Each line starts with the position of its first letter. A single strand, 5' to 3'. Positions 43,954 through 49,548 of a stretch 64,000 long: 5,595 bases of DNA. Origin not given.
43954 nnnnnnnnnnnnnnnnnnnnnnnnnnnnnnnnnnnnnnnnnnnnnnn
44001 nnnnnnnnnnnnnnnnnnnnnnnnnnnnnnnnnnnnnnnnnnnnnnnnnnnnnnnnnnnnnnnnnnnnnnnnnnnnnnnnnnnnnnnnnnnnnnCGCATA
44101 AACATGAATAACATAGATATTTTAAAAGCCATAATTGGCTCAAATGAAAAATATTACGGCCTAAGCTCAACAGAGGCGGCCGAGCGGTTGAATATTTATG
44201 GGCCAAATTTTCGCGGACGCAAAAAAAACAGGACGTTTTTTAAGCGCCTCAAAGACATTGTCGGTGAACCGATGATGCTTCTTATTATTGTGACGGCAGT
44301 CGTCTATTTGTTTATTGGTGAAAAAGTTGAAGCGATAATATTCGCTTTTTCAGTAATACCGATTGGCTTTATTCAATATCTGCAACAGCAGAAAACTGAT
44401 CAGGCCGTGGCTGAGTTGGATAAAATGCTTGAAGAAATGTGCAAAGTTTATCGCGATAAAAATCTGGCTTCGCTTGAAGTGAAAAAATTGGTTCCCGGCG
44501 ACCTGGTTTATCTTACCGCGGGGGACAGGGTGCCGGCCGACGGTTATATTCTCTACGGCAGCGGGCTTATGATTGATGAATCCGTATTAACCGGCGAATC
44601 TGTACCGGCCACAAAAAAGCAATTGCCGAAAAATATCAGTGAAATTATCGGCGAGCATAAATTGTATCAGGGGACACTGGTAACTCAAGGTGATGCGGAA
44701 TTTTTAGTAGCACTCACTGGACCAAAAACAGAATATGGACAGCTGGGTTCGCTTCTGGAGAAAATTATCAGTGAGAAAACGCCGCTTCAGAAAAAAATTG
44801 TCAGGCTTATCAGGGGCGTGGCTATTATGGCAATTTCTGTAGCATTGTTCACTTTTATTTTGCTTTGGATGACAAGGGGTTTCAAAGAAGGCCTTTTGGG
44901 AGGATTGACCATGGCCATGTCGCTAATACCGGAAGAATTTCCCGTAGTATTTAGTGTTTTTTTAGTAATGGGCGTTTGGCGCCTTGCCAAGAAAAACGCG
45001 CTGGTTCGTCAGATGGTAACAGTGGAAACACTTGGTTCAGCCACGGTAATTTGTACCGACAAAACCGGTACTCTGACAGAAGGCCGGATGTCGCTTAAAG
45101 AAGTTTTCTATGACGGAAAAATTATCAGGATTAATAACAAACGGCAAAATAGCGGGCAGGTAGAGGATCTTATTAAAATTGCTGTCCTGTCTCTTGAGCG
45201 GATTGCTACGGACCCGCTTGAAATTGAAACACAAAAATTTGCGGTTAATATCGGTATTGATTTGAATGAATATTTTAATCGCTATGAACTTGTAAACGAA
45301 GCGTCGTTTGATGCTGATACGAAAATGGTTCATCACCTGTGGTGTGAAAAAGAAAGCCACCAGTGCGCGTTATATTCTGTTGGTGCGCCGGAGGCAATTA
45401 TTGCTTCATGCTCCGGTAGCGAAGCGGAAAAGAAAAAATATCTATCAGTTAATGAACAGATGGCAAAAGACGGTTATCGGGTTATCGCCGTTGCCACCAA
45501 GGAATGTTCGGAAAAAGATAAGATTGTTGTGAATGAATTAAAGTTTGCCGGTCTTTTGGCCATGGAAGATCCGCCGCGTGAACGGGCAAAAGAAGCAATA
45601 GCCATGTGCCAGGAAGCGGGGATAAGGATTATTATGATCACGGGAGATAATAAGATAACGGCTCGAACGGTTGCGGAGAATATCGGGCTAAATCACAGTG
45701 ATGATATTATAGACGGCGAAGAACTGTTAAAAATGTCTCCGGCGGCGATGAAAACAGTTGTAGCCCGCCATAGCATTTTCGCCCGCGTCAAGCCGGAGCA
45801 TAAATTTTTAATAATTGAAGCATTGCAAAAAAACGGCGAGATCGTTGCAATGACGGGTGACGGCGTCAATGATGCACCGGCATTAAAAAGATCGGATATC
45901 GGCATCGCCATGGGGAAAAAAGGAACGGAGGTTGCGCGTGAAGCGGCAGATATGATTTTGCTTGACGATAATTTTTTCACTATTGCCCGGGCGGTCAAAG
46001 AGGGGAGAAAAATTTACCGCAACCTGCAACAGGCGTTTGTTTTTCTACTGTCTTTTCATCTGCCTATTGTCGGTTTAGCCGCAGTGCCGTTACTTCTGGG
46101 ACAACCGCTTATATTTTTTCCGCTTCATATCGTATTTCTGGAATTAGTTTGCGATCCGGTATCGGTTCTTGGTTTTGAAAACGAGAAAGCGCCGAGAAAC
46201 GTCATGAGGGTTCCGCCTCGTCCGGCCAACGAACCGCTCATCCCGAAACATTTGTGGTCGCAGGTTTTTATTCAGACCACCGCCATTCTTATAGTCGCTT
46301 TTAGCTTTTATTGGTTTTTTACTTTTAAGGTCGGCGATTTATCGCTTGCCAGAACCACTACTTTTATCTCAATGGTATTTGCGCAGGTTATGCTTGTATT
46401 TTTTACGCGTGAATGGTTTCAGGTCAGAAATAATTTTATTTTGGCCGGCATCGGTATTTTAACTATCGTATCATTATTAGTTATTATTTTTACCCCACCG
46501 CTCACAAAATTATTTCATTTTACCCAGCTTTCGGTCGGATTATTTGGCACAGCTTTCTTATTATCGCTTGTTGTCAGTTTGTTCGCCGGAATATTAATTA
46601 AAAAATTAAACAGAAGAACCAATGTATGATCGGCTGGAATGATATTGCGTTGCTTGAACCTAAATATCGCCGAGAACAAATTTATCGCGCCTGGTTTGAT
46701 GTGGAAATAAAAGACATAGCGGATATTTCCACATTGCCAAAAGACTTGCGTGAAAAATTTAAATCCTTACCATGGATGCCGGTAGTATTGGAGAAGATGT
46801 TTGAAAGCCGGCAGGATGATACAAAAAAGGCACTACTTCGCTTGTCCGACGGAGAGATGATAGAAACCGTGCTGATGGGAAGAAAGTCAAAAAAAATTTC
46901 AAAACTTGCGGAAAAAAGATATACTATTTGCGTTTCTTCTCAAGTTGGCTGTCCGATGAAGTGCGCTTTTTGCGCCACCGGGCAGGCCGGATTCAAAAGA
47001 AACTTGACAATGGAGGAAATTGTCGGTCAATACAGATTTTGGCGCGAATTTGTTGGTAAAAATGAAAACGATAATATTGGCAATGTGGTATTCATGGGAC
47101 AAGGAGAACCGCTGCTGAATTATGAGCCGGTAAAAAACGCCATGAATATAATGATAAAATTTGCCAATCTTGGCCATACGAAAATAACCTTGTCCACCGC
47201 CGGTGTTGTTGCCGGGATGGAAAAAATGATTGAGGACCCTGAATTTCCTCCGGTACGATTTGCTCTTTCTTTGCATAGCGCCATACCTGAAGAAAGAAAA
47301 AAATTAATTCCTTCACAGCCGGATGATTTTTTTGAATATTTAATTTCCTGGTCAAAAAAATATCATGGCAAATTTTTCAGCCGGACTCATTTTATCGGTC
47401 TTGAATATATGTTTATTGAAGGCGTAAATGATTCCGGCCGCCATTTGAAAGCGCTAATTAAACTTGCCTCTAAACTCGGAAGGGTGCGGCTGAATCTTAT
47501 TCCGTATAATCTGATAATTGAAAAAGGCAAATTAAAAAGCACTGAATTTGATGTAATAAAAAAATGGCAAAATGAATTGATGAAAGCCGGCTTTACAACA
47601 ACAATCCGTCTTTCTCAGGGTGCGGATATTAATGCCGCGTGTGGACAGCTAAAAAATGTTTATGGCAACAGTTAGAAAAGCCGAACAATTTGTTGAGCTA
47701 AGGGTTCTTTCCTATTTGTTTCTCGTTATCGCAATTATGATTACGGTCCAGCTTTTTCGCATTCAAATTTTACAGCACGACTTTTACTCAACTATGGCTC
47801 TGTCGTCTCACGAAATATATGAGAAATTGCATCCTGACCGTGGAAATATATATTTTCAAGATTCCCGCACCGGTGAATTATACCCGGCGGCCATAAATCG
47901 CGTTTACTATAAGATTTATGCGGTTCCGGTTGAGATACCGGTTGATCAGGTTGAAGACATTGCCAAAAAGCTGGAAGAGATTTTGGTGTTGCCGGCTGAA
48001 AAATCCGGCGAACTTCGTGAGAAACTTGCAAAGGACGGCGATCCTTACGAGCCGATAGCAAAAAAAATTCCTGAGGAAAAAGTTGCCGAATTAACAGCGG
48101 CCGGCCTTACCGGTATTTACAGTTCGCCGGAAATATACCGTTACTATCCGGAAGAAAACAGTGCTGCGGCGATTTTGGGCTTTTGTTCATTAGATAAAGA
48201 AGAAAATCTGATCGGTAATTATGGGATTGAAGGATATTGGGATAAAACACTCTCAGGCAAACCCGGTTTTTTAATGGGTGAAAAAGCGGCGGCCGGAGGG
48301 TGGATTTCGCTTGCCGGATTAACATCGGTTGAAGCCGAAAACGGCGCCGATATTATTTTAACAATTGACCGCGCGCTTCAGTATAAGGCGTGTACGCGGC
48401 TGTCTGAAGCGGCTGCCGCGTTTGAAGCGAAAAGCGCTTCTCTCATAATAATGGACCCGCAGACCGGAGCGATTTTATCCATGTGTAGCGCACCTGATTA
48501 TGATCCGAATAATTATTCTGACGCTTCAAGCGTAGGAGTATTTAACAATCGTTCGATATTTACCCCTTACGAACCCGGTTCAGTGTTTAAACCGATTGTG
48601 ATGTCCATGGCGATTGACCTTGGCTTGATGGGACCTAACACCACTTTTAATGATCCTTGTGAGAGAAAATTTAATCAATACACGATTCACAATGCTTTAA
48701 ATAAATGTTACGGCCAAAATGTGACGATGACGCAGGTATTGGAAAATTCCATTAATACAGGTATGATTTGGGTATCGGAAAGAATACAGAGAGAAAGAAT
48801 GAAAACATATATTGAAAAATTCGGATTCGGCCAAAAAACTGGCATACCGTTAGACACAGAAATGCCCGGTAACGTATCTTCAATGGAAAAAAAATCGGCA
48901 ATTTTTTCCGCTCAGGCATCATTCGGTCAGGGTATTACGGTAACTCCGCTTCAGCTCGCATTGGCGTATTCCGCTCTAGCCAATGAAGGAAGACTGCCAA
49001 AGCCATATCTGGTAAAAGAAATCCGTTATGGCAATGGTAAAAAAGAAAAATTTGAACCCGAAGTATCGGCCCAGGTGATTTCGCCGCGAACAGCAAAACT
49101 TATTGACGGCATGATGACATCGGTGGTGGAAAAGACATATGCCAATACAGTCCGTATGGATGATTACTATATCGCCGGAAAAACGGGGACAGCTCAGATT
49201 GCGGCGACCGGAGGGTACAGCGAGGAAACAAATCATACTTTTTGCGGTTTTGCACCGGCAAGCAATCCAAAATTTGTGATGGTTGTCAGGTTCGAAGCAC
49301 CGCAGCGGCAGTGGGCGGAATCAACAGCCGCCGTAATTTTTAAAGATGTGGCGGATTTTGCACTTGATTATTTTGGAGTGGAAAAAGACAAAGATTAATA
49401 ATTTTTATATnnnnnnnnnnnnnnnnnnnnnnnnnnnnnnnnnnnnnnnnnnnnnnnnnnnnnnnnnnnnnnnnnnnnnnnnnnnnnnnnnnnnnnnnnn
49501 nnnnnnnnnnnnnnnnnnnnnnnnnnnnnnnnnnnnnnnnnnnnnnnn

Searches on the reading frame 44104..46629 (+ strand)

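Call 8: search_protein_families(library=pfam, proteins=[window:44104-46629:+], max_evalue=0.01)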
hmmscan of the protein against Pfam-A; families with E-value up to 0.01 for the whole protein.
window:44104-46629:+ (841 aa): 7 families
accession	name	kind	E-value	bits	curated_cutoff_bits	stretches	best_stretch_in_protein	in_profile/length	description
PF00122.25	E1-E2_ATPase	-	4e-44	150.7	28.1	1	108-297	2-181/181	E1-E2 ATPase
PF00689.26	Cation_ATPase_C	-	2.1e-25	89.9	27.3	1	668-828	1-169/175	Cation transporting ATPase, C-terminus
PF00702.32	Hydrolase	-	5.2e-22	79.6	26.4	1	315-597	3-190/191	haloacid dehalogenase-like hydrolase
PF08282.18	Hydrolase_3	-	4.2e-07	30.4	20.9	1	571-624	196-248/255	haloacid dehalogenase-like hydrolase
PF00690.31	Cation_ATPase_N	-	5.9e-07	29.5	20.4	1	19-67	20-68/69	Cation transporter/ATPase, N-terminus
PF13246.12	Cation_ATPase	-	2e-06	28.2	21.7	1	367-437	19-89/91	Cation transport ATPase (P-type)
PF12710.13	HAD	-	2.4e-05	25.3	27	1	492-595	87-189/189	haloacid dehalogenase-like hydrolase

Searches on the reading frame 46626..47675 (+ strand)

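Call 7: search_protein_families(library=pfam, proteins=[window:46626-47675:+], max_evalue=0.01)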
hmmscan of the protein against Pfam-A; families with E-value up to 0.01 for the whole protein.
window:46626-47675:+ (349 aa): 1 family
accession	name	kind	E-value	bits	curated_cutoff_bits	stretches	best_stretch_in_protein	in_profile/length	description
PF04055.27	Radical_SAM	-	5.1e-10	40.2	29.5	1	104-268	2-155/166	Radical SAM superfamily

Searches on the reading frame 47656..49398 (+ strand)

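Call 7: search_protein_families(library=pfam, proteins=[window:47656-49398:+], max_evalue=0.01)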
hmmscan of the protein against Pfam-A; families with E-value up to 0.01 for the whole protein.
window:47656-49398:+ (580 aa): 2 families
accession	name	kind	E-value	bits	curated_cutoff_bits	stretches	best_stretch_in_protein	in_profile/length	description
PF00905.27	Transpeptidase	-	6.5e-76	255.8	22.1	1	262-566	2-298/299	Penicillin binding protein transpeptidase domain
PF03717.20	PBP_dimer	-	1.1e-12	49.2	24.4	1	59-214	3-173/180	Penicillin-binding Protein dimerisation domain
